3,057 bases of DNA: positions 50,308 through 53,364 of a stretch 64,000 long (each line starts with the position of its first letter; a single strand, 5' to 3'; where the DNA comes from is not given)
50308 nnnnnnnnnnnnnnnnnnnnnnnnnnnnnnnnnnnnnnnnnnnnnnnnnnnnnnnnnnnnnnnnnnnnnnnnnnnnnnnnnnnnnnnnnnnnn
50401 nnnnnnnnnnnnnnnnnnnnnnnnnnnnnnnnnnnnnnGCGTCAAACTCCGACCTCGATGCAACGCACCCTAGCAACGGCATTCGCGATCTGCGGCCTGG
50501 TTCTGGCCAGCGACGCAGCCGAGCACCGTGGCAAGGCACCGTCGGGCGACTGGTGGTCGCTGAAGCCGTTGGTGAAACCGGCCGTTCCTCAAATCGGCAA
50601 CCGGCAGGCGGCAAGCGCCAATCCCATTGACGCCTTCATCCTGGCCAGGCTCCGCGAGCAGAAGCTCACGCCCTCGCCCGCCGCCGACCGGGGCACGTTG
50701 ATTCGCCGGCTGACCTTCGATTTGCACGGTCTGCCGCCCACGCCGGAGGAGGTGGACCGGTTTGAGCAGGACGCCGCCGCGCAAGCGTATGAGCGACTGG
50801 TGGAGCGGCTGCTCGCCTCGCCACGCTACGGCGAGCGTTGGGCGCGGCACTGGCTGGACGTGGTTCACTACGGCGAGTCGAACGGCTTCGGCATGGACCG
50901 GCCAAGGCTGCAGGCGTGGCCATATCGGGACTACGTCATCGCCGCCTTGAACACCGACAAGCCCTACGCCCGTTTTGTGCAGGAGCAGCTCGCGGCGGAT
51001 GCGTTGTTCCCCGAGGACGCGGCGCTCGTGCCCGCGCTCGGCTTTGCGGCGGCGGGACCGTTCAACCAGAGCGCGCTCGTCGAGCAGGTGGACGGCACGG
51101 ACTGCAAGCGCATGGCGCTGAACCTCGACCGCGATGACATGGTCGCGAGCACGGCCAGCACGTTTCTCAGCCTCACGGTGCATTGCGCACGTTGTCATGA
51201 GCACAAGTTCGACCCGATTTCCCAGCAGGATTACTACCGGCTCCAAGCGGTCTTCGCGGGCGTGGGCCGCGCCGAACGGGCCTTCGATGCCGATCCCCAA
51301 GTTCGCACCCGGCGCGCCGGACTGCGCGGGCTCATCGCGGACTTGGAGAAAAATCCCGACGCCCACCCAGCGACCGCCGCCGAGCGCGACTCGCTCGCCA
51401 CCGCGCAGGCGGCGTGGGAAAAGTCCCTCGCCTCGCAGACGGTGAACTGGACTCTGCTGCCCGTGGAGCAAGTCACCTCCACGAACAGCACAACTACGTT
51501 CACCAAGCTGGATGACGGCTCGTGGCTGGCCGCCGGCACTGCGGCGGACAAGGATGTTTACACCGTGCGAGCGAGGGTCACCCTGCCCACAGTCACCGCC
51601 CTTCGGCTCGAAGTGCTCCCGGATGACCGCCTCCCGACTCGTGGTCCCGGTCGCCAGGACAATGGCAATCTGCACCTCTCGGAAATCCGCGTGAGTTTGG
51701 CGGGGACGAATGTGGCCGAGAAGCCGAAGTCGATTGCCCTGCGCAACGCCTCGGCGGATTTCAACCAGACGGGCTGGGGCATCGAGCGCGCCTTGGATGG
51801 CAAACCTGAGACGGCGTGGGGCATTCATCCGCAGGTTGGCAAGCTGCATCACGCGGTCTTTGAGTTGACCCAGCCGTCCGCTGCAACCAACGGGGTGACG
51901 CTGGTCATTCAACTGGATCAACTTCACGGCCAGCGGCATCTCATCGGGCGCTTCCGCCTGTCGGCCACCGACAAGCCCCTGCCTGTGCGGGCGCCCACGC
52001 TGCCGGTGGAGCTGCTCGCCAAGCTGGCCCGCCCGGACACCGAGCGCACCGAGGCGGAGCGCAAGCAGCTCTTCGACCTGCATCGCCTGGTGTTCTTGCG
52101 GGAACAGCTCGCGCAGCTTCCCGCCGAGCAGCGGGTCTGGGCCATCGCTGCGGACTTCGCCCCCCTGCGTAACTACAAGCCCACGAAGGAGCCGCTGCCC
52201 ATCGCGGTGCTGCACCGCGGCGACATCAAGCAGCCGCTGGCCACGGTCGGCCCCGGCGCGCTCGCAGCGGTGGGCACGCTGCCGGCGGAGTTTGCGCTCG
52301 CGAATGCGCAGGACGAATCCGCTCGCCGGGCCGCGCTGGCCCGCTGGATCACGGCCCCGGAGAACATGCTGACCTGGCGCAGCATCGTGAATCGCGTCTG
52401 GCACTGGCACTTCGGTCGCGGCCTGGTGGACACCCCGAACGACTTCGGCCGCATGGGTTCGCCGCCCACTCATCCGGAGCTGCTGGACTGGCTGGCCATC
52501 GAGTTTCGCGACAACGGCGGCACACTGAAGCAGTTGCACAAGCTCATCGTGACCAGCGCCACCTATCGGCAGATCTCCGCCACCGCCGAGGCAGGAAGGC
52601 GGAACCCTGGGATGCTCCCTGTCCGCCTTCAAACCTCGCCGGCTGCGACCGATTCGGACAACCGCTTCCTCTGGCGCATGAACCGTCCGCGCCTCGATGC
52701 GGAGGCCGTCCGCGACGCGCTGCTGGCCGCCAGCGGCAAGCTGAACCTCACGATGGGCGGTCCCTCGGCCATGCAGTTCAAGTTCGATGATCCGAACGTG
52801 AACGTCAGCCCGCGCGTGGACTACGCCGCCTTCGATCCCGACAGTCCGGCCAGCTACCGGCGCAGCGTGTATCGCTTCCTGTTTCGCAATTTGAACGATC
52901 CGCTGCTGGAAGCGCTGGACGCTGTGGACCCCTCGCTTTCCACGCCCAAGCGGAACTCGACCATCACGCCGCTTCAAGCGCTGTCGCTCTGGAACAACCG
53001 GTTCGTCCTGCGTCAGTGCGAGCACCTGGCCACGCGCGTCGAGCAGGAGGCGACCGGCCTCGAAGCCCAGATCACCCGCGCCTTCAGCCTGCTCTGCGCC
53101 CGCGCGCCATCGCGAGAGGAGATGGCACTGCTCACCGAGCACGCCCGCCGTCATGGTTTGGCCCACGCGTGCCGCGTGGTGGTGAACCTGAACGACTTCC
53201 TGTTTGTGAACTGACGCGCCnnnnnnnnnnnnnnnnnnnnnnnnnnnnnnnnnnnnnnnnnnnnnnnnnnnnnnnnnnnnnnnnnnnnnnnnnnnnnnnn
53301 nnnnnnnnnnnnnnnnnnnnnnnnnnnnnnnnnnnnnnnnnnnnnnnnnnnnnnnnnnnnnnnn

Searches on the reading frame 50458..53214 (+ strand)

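Call 57: search_protein_families(library=pfam, proteins=[window:50458-53214:+], max_evalue=0.0001)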
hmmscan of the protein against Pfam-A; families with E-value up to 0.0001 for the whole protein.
window:50458-53214:+ (918 aa): 2 families
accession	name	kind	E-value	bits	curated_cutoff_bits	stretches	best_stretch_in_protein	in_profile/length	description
PF07587.16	PSD1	-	6.1e-86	288.2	28.5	1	623-895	1-243/244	Protein of unknown function (DUF1553)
PF07583.16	PSCyt2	-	4.7e-79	265.6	29.8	1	56-269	1-207/209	Protein of unknown function (DUF1549)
